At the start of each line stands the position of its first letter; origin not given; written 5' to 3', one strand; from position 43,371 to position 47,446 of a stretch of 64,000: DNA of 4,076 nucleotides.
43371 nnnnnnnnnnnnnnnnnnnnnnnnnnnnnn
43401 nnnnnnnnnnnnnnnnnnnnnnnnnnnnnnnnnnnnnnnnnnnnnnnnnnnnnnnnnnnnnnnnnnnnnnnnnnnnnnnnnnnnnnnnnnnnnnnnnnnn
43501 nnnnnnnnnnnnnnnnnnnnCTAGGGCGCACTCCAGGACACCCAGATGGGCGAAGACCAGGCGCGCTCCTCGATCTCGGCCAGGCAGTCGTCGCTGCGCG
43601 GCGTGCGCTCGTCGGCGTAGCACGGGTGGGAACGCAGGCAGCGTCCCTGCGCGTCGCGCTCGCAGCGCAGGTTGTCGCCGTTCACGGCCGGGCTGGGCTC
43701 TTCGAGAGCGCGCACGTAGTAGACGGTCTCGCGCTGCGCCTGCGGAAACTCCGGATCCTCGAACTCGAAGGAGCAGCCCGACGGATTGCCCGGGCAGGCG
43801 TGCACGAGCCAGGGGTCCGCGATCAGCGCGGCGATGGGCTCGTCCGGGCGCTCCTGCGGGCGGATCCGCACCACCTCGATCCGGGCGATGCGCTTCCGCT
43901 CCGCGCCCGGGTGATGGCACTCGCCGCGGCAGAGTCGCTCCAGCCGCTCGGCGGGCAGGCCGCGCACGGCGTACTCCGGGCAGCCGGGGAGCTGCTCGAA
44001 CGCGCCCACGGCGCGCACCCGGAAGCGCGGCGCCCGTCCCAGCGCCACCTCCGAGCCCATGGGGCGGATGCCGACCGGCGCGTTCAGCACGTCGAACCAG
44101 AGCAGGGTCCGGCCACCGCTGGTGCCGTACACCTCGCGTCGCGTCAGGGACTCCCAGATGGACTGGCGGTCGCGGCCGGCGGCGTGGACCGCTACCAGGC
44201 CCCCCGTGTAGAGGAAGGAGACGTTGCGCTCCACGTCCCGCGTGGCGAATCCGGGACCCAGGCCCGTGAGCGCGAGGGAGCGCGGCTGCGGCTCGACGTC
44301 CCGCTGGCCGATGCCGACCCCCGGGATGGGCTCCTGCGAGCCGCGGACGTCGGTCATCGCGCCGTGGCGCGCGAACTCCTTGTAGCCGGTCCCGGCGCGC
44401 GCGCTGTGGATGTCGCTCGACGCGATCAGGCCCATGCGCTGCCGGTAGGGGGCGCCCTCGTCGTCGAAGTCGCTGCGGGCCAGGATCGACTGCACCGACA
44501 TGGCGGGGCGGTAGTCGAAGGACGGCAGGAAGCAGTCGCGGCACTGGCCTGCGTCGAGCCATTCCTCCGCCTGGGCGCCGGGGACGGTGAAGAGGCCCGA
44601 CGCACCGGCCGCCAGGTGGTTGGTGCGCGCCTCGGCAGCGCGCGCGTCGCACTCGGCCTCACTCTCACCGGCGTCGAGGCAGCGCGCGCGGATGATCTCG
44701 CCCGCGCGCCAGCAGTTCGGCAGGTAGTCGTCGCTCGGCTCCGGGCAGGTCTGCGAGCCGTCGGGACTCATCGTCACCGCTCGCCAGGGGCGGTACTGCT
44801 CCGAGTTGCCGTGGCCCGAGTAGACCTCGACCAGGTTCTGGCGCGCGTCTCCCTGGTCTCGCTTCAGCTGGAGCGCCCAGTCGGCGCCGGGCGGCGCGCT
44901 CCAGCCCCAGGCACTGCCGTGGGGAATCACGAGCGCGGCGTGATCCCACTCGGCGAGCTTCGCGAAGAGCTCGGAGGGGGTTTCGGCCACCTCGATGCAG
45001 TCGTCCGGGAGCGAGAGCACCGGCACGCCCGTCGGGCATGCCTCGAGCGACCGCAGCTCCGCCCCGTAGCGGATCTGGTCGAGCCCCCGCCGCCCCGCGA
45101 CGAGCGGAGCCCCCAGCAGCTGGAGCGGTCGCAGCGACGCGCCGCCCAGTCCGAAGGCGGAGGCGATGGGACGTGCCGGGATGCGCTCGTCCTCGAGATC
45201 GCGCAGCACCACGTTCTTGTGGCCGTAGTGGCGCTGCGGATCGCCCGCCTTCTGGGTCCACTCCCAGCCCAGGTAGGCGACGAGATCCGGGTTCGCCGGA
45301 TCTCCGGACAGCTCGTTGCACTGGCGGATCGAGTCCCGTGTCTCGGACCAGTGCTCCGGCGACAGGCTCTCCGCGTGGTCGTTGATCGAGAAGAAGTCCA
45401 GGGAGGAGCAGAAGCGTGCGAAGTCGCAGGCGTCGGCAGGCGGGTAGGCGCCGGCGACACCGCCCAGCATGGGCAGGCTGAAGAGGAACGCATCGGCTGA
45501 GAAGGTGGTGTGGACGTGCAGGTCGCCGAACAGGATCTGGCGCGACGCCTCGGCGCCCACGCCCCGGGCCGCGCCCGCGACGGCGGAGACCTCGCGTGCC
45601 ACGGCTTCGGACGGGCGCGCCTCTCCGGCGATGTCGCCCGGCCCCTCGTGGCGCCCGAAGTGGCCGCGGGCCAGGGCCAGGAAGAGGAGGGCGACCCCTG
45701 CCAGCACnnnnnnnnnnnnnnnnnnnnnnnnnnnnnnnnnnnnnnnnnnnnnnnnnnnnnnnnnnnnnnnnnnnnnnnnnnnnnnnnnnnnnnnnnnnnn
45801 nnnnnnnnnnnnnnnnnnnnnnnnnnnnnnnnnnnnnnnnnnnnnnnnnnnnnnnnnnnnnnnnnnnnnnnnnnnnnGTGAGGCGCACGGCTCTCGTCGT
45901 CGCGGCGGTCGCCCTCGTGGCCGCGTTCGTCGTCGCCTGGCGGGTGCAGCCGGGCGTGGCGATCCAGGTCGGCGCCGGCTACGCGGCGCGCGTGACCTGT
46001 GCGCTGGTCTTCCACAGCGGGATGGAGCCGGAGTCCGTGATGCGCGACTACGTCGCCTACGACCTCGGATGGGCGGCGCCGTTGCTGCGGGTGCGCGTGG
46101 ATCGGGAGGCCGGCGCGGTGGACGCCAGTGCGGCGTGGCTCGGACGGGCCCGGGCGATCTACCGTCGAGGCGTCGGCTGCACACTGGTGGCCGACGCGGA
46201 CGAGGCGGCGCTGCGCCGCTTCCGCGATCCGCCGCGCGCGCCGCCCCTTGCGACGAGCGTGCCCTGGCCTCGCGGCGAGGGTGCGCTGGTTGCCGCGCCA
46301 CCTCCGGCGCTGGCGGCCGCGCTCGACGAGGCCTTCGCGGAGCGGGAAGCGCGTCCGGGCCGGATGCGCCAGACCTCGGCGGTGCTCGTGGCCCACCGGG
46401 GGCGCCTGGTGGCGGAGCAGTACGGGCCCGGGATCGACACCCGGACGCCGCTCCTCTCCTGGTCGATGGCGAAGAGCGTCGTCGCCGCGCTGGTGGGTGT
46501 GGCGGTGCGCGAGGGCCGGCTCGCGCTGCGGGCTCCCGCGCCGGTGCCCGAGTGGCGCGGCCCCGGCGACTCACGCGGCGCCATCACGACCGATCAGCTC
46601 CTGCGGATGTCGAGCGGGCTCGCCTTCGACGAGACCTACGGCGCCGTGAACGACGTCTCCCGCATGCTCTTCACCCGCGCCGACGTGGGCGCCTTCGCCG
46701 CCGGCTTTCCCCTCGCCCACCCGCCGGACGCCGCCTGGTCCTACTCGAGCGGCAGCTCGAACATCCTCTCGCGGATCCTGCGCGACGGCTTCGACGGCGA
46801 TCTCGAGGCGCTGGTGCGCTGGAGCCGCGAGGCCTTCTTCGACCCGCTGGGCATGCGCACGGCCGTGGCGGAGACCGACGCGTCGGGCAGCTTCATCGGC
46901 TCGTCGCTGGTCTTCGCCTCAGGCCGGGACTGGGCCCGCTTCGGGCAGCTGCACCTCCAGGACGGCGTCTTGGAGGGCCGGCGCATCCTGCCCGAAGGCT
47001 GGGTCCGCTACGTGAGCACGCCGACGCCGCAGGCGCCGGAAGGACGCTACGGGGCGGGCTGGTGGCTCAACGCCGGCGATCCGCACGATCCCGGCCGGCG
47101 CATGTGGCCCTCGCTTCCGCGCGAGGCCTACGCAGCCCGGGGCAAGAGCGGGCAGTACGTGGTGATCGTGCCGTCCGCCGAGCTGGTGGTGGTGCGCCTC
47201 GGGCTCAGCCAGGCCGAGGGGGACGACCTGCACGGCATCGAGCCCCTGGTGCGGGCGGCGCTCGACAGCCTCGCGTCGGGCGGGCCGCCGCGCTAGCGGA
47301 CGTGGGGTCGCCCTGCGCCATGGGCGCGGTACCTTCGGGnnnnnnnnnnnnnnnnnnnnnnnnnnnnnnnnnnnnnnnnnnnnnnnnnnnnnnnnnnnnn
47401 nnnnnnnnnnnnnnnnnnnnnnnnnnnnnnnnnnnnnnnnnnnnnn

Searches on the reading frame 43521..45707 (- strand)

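Call 118: search_protein_families(library=pfam, proteins=[window:43521-45707:-], max_evalue=0.0001)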
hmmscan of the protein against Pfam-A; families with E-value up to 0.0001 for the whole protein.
window:43521-45707:- (728 aa): 1 family
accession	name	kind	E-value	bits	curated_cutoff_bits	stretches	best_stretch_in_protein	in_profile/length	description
PF12228.14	DUF3604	-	1.4e-24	86.9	20.4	2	420-535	321-411/591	Protein of unknown function (DUF3604)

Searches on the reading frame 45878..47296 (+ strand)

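Call 118: search_protein_families(library=pfam, proteins=[window:45878-47296:+], max_evalue=0.0001)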
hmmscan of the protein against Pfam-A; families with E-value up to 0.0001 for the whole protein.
window:45878-47296:+ (472 aa): 1 family
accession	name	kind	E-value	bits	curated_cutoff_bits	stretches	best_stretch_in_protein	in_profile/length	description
PF00144.29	Beta-lactamase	-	3.2e-29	102.6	27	1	164-441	14-307/329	Beta-lactamase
